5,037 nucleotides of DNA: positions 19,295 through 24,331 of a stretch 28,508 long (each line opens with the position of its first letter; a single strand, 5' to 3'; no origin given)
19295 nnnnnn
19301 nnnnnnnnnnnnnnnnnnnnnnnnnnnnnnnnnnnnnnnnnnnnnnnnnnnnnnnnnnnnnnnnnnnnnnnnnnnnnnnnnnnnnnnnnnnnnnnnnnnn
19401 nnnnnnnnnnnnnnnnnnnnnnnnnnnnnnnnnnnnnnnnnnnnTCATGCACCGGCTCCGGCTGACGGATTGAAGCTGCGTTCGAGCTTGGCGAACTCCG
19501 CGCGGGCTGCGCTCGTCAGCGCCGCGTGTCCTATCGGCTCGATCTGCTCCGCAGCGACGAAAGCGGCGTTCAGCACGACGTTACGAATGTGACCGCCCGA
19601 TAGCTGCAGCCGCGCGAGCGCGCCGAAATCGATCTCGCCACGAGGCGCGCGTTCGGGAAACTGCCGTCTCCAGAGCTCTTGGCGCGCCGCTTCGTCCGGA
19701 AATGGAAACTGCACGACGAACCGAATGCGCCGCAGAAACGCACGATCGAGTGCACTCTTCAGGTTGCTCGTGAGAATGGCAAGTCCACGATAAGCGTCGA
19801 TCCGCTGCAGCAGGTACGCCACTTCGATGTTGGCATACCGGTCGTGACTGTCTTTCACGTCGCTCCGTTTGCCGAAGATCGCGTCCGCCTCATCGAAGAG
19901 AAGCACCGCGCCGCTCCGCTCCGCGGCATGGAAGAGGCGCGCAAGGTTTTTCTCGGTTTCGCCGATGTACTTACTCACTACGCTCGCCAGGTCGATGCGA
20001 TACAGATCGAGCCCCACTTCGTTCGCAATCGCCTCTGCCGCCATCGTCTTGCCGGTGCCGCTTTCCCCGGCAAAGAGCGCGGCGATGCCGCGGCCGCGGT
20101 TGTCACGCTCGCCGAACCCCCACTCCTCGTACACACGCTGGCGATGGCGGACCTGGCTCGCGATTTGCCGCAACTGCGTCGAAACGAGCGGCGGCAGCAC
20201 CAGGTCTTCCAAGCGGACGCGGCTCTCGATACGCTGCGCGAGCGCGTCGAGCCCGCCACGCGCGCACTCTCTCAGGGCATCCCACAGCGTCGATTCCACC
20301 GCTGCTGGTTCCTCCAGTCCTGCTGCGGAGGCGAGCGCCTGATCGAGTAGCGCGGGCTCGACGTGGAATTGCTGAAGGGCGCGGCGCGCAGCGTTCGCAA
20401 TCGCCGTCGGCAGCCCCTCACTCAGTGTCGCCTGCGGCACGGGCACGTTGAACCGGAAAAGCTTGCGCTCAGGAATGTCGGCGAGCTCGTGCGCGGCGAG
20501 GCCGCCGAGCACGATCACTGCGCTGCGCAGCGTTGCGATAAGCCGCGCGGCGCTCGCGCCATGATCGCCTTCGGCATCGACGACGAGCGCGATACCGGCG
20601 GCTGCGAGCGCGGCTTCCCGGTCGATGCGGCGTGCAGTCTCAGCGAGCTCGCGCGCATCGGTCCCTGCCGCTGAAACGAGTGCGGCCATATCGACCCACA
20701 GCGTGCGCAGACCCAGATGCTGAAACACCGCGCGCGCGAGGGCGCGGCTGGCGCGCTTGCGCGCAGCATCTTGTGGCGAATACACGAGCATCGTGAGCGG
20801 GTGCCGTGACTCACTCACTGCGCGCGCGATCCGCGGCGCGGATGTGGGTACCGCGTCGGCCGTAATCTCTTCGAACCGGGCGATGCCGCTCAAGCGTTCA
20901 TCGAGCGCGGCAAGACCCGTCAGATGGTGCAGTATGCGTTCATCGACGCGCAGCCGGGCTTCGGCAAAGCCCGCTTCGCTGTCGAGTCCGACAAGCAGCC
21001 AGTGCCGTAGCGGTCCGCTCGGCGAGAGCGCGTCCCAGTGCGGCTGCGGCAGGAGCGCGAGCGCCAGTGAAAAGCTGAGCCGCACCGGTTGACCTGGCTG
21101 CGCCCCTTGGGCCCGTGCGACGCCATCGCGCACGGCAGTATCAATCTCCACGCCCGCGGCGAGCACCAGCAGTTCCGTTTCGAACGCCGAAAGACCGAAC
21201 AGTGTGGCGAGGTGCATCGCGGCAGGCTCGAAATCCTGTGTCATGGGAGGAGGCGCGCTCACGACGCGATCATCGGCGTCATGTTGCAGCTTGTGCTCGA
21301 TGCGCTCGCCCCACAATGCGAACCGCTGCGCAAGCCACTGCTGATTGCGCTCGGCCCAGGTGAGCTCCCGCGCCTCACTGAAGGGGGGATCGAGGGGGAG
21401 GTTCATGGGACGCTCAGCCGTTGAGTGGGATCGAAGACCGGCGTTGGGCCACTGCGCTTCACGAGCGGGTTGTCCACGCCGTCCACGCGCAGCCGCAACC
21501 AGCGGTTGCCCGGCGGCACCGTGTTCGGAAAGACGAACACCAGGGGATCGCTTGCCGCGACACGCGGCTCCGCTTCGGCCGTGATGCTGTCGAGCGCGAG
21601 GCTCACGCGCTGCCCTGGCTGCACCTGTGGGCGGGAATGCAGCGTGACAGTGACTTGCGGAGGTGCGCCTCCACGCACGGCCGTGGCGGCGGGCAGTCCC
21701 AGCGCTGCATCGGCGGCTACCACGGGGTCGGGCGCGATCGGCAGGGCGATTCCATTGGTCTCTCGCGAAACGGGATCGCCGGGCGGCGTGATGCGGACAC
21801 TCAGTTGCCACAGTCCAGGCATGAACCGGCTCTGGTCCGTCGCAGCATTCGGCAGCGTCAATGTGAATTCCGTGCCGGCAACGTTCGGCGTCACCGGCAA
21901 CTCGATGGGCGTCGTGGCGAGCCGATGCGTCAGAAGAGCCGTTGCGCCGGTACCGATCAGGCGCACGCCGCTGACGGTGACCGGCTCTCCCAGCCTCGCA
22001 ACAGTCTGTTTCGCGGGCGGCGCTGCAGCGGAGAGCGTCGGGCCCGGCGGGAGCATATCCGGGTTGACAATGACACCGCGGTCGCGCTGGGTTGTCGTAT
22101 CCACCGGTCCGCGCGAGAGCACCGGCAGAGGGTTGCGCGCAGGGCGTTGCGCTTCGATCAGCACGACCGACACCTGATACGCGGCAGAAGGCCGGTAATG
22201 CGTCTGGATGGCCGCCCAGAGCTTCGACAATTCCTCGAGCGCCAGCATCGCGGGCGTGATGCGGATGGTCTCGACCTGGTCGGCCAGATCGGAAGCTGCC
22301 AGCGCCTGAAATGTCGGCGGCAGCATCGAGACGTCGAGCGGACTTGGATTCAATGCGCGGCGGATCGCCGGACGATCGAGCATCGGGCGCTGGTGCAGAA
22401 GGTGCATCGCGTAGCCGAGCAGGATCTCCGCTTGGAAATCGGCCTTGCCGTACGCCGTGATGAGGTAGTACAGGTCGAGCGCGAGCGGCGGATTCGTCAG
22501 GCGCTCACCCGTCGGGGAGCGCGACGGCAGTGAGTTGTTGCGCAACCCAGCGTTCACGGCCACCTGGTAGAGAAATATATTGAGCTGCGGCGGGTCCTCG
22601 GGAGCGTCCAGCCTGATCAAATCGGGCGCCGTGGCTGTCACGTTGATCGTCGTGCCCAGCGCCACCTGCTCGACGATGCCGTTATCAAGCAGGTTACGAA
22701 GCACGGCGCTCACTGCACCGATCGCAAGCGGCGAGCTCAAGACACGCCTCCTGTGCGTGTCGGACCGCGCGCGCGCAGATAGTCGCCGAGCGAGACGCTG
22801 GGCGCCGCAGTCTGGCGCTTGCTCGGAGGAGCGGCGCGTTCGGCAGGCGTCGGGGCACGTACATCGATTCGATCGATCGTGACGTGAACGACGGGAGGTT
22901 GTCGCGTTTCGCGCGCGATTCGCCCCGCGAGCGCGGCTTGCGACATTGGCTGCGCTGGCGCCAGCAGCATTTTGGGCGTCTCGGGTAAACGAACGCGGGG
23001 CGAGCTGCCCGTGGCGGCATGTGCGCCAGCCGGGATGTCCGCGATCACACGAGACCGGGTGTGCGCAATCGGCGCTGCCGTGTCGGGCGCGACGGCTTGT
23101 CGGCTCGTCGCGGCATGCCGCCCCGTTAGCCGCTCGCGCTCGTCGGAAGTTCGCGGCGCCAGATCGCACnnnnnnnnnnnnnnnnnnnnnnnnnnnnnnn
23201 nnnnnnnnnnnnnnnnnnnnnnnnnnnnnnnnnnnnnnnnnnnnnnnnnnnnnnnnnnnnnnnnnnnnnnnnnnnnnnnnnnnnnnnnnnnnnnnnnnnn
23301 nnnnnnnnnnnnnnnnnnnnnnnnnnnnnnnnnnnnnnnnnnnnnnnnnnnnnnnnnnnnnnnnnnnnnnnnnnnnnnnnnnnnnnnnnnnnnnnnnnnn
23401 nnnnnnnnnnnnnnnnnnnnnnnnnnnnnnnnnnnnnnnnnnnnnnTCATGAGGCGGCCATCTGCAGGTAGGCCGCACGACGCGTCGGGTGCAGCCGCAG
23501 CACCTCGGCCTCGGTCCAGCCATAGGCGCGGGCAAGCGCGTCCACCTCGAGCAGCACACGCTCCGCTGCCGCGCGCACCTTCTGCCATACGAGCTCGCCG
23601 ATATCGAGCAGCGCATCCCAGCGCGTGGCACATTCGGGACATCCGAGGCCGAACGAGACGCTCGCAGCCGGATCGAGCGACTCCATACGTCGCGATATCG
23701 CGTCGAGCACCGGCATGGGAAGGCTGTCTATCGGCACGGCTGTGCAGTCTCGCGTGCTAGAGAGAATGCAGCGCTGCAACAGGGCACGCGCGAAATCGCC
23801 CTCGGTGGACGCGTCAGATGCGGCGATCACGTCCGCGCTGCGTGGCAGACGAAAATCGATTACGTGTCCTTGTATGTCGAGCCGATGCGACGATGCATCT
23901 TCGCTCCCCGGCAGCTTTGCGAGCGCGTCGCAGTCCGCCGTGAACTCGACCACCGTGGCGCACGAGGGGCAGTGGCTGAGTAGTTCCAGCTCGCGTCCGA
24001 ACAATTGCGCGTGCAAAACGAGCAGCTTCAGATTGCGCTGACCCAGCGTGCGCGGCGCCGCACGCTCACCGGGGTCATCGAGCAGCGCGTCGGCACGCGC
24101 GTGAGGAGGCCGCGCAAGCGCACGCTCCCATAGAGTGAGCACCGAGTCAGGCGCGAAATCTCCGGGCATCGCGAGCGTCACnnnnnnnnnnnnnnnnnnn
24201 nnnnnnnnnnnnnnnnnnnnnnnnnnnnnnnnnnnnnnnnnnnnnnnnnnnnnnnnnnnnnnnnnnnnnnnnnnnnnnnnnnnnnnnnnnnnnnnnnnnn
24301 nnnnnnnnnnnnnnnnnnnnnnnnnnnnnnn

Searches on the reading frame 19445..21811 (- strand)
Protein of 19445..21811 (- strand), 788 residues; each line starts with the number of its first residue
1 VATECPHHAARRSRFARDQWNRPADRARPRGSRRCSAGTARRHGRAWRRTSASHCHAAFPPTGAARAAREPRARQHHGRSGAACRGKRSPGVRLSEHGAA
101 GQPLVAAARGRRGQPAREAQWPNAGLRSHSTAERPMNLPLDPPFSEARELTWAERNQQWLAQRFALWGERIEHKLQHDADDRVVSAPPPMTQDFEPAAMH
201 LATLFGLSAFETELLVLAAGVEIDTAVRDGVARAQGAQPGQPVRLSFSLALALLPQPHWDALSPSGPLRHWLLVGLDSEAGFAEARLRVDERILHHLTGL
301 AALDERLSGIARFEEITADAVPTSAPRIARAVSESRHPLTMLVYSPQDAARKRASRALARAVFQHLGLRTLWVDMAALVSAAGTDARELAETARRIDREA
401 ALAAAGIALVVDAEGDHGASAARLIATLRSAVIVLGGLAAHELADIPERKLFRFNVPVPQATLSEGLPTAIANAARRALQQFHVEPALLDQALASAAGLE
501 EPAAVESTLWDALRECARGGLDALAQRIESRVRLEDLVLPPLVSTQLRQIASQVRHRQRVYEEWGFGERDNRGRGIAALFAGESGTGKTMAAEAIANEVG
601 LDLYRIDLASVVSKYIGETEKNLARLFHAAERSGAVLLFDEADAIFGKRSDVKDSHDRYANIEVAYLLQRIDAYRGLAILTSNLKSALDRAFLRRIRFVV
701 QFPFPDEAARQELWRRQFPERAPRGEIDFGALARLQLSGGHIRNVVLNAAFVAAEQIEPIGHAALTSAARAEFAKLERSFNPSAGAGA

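Call 8: search_protein_families(library=pfam, proteins=[window:19445-21811:-], max_evalue=0.01)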
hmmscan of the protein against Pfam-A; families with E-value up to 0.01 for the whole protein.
window:19445-21811:- (788 aa): 3 families
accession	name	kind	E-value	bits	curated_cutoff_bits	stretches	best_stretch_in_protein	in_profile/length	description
PF00004.35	AAA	-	1.2e-25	90.9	21.2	1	579-703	2-128/131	ATPase family associated with various cellular activities (AAA)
PF22977.2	WHD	-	8.7e-12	45.6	27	1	153-309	63-219/221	Winged helix domain, variant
PF13401.12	AAA_22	-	0.0023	18.7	27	0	579-609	9-42/130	AAA domain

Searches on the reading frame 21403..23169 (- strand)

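Call 8: search_protein_families(library=pfam, proteins=[window:21403-23169:-], max_evalue=0.01)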
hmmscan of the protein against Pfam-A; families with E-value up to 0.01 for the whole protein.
window:21403-23169:- (588 aa): 1 family
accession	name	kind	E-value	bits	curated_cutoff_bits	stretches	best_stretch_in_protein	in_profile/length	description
PF14065.11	Pvc16_N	-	4.4e-50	170.3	27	1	152-351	1-179/180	Pvc16 N-terminal domain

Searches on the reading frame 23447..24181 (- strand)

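Call 8: search_protein_families(library=pfam, proteins=[window:23447-24181:-], max_evalue=0.01)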
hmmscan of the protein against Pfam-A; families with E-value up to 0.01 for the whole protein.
window:23447-24181:- (244 aa): 1 family
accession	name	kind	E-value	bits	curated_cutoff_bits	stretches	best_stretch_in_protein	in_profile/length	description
PF12322.14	T4_baseplate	-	0.00026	21.2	24.5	1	53-186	70-205/219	T4 bacteriophage base plate protein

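Call 10: search_protein_families(library=ncbifam, proteins=[window:23447-24181:-], max_evalue=0.01)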
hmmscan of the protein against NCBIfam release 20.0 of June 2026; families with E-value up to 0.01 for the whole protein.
window:23447-24181:- (244 aa): 0 families
